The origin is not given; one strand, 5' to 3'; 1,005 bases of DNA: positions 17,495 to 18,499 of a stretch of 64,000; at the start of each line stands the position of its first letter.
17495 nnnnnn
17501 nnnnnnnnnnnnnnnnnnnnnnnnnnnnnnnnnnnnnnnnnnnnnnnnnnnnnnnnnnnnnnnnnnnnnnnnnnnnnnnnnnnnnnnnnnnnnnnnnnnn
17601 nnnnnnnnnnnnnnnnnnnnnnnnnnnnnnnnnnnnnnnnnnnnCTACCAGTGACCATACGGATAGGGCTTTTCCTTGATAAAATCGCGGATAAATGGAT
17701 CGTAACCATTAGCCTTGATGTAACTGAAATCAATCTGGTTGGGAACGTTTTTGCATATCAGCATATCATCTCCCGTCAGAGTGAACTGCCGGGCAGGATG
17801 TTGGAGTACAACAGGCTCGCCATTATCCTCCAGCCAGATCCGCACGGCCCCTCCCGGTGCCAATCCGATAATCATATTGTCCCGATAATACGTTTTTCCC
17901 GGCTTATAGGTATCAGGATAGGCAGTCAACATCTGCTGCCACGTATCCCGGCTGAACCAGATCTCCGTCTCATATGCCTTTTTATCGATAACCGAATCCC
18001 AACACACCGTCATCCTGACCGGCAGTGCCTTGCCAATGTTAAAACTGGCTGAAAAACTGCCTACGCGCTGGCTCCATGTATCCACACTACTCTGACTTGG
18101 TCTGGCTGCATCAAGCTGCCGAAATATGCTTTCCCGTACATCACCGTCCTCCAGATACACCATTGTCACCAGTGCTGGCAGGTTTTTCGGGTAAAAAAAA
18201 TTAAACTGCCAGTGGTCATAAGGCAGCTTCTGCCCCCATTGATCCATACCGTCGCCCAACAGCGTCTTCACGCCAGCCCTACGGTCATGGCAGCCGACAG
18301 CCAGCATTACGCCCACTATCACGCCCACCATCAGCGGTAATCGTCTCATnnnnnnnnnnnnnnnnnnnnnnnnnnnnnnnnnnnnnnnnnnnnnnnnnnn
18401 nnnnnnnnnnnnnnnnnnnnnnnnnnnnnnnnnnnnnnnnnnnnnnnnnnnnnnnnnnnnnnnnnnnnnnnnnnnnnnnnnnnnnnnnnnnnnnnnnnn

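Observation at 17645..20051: Orphan Tle1-type phospholipase and lipoprotein partner with no type VI secretion genes nearby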

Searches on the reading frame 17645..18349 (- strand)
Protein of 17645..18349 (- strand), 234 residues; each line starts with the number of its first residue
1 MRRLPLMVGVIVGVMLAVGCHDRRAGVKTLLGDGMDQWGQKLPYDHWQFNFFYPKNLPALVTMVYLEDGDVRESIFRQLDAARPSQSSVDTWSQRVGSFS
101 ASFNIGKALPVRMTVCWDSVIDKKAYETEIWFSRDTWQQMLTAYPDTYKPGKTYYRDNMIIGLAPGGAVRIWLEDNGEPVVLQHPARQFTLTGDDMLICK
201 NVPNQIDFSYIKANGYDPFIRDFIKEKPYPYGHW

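Call 5: search_protein_families(proteins=[window:17648-18349:-], library=ncbifam, max_evalue=0.1)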
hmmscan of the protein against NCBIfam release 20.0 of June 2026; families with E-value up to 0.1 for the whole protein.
window:17648-18349:- (234 aa): 0 families

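Call 8: profile_search(protein=window:17645-18349:-)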
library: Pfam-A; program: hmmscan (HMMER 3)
A. the first sequence (234 residues): domains with independent E <= 10: 1; with E <= 0.001: 1
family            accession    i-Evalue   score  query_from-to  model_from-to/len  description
DUF2931           PF11153.13    4.1e-33   115.1      43-232        10-182/182  Protein of unknown function (DUF2931)

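Call 21: search_solved_structures(query=window:17648-18349:-, max_evalue=1, show_alignments=2)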
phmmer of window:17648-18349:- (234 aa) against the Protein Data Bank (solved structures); distinct sequences matched with E-value up to 1: 4.
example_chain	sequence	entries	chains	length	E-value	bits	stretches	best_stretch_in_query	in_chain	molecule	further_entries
6g6o_A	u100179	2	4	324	5.1e-05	26.1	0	154-182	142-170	Ika8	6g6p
6g6q_A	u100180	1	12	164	0.21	14.3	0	154-182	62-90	Ika4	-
9cyn_A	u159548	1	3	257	0.73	12.5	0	115-212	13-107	Endoflagellar filament sheath protein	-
5zfx_A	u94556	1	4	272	0.77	12.4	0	67-107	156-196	Triosephosphate isomerase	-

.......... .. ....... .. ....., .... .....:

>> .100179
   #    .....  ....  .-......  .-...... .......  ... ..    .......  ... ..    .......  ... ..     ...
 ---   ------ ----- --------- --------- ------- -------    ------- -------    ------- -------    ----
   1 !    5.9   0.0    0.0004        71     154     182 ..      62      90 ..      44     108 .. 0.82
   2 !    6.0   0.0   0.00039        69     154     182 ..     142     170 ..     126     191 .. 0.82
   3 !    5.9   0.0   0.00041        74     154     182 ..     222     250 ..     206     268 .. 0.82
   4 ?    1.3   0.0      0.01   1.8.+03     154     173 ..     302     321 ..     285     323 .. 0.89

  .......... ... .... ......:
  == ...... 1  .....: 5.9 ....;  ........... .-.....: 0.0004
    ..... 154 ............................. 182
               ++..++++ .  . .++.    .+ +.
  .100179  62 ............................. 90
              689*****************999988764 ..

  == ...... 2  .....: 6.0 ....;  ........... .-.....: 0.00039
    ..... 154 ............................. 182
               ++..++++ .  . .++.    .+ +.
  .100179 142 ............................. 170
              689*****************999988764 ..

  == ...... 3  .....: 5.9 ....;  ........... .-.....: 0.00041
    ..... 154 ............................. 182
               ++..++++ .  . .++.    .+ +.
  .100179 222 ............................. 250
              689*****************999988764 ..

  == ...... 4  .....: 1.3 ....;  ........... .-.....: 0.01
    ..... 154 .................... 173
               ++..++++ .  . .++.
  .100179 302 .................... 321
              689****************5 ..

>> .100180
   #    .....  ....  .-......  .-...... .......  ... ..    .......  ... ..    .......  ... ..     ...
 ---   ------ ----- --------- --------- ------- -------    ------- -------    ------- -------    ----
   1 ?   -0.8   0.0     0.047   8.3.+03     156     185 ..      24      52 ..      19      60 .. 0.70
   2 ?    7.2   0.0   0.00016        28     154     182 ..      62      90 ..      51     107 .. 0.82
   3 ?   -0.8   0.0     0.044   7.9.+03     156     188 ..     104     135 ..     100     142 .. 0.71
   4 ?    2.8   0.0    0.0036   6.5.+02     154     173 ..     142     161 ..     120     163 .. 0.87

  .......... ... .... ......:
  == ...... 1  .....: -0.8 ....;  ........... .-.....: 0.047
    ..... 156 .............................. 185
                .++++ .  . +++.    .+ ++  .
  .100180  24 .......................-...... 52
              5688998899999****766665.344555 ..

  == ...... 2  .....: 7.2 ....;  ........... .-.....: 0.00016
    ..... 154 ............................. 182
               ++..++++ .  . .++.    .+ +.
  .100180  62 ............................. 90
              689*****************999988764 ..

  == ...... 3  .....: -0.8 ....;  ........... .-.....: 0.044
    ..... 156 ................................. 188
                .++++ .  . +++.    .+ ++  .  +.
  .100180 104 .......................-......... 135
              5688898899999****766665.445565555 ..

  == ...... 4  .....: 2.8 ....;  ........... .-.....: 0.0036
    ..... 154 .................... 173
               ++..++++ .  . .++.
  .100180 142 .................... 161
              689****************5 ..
